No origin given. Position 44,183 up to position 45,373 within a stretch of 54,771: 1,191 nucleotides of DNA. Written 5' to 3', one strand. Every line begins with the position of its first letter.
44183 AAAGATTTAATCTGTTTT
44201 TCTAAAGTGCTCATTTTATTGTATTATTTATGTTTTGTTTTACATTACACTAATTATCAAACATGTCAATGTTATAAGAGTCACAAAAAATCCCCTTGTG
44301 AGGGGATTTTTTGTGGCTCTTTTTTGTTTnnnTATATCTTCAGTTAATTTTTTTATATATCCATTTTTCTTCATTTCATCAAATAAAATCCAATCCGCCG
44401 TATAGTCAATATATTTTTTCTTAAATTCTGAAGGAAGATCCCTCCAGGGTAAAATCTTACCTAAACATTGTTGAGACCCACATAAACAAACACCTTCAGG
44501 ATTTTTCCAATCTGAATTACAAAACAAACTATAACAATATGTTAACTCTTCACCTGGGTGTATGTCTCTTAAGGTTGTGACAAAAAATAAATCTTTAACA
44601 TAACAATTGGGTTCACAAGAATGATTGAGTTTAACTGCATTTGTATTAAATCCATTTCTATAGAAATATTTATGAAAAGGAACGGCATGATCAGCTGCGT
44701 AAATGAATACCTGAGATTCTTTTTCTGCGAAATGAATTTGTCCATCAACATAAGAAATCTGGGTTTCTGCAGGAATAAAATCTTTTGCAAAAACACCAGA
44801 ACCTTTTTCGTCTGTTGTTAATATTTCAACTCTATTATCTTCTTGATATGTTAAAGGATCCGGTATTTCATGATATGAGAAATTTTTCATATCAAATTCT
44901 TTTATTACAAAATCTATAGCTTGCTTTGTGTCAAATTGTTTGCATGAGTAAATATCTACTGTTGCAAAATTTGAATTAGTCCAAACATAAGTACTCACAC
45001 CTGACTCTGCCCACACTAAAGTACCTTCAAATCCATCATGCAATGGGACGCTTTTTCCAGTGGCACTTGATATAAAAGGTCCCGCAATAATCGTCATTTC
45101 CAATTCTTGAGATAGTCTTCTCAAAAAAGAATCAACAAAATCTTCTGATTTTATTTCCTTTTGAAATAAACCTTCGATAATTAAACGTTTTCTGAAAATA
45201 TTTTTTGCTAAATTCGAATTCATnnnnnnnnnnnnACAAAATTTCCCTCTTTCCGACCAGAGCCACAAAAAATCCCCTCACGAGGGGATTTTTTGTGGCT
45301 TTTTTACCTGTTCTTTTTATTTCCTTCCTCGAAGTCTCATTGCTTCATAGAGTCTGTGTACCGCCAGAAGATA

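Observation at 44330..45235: Fusion of an AdoMetDC-like (pyruvoyl SpeH/SpeD fold) domain to a SET/post-SET methyltransferase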

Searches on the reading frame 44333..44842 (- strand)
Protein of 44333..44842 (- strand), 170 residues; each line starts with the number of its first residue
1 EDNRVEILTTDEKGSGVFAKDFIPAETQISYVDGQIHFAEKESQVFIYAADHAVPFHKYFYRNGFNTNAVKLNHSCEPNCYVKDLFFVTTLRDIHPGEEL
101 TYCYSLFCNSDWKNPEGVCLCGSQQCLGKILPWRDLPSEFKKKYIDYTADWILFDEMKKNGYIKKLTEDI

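Call 61: search_solved_structures(query=A6, max_evalue=0.001, show_alignments=3)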
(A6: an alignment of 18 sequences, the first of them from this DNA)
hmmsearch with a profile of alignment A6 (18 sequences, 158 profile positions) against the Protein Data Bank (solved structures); distinct sequences matched with E-value up to 0.001: 152 (the best 60 are shown).
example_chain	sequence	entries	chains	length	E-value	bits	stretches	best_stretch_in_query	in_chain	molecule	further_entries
7u5v_A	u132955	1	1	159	5e-19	71.6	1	5-128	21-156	Histone-lysine N-methyltransferase 2A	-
2w5y_A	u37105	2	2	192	6.1e-19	71.4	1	3-128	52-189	HISTONE-LYSINE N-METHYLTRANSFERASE HRX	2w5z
6kiu_K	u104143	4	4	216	8.6e-19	70.9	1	3-128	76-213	Histone-lysine N-methyltransferase 2A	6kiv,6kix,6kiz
7ud5_K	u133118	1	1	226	9.8e-19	70.7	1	3-128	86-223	cDNA FLJ56846, highly similar to Zinc finger protein HRX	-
5f5e_A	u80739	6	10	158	3.5e-18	68.9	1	3-128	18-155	Histone-lysine N-methyltransferase 2A | Histone-lysine N-methyltransferase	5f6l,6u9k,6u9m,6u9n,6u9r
7w67_C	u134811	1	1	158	5.9e-18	68.1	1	3-128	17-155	Histone-lysine N-methyltransferase 2A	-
7w6a_C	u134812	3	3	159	6e-18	68.1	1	3-128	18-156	Histone-lysine N-methyltransferase 2A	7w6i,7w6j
6pwv_C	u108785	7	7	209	8.3e-18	67.7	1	3-128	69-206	Histone-lysine N-methyltransferase 2A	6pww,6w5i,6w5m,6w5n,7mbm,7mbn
4z4p_A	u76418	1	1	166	2e-16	63.2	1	3-133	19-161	Histone-lysine N-methyltransferase 2D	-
5f6k_C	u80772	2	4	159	4.4e-16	62.1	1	3-128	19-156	Histone-lysine N-methyltransferase 2C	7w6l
5f59_A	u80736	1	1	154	4.4e-16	62.1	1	3-128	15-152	Histone-lysine N-methyltransferase 2C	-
7bre_B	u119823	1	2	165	4.7e-16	62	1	3-128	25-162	Histone-lysine N-methyltransferase 2B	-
7ea5_K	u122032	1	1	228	8.9e-16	61.1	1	5-128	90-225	Histone-lysine N-methyltransferase, H3 lysine-36 specific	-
6kiw_K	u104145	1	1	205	1.3e-15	60.5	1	3-128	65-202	Histone-lysine N-methyltransferase 2C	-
7e8d_K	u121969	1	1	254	1.8e-15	60.1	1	4-130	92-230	Histone-lysine N-methyltransferase NSD2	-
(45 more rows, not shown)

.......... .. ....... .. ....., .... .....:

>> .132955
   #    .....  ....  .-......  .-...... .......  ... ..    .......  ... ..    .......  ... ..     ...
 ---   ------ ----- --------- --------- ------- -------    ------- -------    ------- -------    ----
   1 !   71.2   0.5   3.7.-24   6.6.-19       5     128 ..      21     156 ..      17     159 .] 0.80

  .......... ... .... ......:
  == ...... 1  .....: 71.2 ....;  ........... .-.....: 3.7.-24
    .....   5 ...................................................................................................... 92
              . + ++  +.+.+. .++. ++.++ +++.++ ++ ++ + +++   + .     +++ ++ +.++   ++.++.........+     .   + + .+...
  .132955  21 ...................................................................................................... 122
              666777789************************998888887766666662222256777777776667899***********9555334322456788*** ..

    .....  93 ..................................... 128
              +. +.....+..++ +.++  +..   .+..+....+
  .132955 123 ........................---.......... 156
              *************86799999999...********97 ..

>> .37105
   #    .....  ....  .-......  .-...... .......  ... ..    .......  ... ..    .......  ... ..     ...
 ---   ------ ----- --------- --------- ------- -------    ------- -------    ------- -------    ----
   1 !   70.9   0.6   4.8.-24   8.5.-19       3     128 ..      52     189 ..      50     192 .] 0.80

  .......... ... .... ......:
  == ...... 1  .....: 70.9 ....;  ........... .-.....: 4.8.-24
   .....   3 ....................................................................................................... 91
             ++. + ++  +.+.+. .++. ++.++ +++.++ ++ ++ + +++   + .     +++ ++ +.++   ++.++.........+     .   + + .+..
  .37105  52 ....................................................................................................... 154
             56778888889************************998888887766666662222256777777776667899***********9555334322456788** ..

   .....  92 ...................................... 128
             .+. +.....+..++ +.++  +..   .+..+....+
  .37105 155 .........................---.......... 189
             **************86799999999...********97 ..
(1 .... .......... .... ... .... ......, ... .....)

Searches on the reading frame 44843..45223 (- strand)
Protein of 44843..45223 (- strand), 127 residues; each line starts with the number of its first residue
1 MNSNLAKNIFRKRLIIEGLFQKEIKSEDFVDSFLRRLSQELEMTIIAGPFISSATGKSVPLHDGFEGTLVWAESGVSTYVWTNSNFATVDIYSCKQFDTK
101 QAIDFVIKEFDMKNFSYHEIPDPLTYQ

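Call 18: search_solved_structures(query=window:44843-45223:-, max_evalue=10, show_alignments=5)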
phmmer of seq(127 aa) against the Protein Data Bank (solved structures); distinct sequences matched with E-value up to 10: 7.
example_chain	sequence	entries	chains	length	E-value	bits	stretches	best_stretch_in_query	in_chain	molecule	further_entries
2iii_A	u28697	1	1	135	0.00013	25.3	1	64-115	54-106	S-adenosylmethionine decarboxylase proenzyme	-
1tlu_A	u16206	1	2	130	0.032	17.6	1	37-111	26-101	S-adenosylmethionine decarboxylase proenzyme, AdoMetDC, SamDC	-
1vr7_A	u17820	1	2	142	0.039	17.4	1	37-111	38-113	S-adenosylmethionine decarboxylase proenzyme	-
1tmi_A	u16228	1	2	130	0.085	16.3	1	37-111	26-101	S-adenosylmethionine decarboxylase proenzyme, AdoMetDC, SamDC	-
3nnn_A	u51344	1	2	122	0.41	14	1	48-114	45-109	DNA BINDING RESPONSE REGULATOR D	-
1kgs_A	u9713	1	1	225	0.66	13.4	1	49-114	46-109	DNA BINDING RESPONSE REGULATOR D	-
8alk_A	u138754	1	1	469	1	12.8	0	6-73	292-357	Phosphocholine hydrolase Lem3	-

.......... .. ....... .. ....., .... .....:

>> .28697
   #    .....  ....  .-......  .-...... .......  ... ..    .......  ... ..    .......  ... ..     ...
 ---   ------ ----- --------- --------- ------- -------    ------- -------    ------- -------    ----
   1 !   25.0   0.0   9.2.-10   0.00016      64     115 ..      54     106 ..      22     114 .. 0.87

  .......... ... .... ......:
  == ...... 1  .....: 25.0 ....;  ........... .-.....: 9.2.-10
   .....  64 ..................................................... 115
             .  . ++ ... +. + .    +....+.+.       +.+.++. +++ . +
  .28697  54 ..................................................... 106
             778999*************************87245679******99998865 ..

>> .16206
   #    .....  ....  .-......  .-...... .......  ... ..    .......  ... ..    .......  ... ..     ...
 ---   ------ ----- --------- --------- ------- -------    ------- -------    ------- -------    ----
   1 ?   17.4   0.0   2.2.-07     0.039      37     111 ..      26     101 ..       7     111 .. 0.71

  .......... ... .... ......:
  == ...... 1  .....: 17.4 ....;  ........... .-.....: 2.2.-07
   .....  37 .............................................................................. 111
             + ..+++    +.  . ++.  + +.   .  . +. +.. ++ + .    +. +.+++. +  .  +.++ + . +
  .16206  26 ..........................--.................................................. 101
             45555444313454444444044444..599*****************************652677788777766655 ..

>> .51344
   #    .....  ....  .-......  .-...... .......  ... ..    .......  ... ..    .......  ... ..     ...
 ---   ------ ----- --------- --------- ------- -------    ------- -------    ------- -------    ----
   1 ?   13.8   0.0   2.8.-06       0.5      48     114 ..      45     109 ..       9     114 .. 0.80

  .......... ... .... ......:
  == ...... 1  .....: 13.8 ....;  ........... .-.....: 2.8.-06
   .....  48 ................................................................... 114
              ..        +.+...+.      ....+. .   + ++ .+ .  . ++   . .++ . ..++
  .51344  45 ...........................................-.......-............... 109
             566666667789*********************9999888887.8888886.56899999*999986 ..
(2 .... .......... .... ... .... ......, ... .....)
